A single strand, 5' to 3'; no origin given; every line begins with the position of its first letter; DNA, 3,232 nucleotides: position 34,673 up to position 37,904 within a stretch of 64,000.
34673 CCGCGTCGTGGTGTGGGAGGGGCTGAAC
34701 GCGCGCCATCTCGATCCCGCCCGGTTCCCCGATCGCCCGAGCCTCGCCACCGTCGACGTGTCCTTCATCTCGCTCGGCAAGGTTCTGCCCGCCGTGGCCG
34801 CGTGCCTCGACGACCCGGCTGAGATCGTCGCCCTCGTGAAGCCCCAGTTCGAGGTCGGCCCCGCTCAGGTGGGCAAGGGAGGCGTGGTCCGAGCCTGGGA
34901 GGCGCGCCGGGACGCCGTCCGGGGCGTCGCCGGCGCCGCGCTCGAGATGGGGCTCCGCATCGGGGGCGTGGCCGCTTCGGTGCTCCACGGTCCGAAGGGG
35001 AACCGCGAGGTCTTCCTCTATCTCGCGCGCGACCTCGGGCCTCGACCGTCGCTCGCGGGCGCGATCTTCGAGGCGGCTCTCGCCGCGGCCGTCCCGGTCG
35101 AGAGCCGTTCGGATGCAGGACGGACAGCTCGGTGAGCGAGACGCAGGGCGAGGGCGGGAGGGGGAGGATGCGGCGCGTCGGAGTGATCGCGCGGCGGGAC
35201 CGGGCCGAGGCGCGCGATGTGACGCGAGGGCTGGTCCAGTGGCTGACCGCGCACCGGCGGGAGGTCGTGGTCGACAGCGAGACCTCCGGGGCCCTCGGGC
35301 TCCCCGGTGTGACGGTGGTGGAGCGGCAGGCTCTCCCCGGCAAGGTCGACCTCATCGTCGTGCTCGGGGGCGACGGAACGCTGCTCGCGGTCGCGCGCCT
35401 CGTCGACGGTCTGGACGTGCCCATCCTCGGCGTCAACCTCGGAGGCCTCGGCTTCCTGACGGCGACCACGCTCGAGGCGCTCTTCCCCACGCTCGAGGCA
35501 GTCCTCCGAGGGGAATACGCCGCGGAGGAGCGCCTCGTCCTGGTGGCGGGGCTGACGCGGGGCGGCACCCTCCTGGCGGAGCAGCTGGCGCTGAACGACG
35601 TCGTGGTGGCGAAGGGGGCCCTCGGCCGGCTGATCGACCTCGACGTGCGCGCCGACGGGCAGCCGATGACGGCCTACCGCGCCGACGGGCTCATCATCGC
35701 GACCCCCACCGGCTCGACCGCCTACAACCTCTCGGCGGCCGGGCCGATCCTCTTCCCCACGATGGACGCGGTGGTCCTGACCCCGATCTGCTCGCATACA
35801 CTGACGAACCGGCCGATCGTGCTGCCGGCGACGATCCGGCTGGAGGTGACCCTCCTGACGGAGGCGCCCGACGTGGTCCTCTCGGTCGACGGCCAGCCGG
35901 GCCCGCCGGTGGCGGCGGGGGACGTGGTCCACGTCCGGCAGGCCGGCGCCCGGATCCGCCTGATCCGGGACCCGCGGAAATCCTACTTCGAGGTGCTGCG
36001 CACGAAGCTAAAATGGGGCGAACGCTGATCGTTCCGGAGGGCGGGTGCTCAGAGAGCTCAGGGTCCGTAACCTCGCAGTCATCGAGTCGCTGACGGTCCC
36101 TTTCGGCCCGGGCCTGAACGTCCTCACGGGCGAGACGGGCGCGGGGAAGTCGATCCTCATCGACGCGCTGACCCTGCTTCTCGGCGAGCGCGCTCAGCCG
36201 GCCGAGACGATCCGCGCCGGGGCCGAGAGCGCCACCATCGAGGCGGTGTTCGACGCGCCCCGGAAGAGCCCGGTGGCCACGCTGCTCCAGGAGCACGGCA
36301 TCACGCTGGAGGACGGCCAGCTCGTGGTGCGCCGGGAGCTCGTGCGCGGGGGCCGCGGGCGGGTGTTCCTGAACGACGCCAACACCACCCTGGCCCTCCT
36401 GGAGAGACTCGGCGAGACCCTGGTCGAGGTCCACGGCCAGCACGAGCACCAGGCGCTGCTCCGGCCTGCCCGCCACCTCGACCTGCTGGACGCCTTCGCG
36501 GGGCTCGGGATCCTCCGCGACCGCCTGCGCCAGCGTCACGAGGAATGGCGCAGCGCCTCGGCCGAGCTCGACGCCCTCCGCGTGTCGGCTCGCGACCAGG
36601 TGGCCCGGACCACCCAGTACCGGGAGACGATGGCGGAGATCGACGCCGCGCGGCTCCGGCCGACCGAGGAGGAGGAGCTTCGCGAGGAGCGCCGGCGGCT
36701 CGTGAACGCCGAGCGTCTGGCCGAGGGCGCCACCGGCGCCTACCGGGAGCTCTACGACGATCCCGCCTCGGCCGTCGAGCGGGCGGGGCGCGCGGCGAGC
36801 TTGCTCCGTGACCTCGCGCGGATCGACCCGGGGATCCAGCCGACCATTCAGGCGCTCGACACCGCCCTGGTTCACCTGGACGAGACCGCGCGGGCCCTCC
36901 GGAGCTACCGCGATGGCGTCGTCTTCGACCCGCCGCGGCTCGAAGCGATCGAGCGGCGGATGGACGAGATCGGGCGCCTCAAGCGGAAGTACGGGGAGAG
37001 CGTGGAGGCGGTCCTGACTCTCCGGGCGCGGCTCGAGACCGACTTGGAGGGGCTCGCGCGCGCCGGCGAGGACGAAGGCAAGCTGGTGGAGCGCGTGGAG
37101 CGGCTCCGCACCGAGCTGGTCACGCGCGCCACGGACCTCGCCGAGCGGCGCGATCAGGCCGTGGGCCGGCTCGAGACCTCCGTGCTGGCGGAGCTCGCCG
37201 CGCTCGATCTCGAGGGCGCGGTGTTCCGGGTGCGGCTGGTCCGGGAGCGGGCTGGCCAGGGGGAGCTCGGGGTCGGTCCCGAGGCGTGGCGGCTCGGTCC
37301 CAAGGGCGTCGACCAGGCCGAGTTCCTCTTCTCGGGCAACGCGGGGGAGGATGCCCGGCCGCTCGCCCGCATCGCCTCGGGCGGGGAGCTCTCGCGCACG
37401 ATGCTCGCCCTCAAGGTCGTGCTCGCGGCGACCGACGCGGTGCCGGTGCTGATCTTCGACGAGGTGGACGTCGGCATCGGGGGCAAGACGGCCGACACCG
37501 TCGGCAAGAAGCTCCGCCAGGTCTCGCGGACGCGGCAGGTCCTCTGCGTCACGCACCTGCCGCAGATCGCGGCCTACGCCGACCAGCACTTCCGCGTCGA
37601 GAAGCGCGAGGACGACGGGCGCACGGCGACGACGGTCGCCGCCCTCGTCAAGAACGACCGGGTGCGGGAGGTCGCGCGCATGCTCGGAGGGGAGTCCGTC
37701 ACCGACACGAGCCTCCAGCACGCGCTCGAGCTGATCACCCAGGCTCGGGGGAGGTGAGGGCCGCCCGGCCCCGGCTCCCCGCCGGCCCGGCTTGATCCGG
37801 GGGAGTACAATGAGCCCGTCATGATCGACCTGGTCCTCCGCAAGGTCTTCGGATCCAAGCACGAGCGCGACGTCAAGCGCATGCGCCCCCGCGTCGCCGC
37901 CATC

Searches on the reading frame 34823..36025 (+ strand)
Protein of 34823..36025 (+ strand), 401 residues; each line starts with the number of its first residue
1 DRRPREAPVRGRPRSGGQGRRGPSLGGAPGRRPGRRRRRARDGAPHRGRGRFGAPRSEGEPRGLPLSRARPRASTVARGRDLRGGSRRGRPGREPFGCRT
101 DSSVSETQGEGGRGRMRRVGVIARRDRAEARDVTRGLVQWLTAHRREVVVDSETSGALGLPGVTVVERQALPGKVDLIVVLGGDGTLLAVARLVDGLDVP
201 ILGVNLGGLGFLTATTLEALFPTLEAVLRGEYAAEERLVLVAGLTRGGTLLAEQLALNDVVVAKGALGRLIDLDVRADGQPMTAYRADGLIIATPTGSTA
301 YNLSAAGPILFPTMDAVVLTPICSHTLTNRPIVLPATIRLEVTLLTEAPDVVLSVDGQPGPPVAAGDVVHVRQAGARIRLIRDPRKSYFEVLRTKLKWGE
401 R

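Call 67: search_protein_families(library=pfam, proteins=[window:34823-36025:+], max_evalue=0.00001)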
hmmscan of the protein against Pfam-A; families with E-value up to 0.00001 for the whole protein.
window:34823-36025:+ (401 aa): 2 families
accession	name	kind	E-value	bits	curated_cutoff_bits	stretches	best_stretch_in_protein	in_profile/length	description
PF20143.4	NAD_kinase_C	-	1.8e-31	108.9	23.7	1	257-382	1-125/126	ATP-NAD kinase C-terminal domain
PF01513.26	NAD_kinase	-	2.1e-22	80.3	25.5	1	119-232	1-130/130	ATP-NAD kinase N-terminal domain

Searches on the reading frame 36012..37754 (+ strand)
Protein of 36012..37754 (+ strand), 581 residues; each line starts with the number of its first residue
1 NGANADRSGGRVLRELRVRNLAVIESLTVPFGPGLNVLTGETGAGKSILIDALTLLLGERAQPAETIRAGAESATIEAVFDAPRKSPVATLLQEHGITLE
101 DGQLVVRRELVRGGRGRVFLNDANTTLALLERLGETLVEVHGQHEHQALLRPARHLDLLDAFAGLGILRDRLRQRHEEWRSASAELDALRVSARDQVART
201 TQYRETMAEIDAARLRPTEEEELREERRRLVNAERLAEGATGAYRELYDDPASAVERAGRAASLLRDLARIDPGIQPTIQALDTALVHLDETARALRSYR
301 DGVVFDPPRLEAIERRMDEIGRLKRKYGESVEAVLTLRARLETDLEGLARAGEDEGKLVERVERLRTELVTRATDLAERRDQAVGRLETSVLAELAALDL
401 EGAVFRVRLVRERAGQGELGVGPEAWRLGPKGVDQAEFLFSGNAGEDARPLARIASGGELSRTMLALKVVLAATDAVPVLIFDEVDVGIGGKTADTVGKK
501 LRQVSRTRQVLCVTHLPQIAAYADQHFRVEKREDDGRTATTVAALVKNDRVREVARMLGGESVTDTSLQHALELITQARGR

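Call 67: search_protein_families(library=pfam, proteins=[window:36012-37754:+], max_evalue=0.00001)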
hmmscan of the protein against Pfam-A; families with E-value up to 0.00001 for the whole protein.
window:36012-37754:+ (581 aa): 3 families
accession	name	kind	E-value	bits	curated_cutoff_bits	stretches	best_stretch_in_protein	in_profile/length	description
PF02463.25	SMC_N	-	5.2e-21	75.5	40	1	13-534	2-216/220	RecF/RecN/SMC N terminal domain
PF13476.12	AAA_23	-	6e-11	43.8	27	1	16-77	2-64/201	AAA domain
PF13304.12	AAA_21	-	1.1e-06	29.4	27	0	35-59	1-25/304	AAA domain, putative AbiEii toxin, Type IV TA system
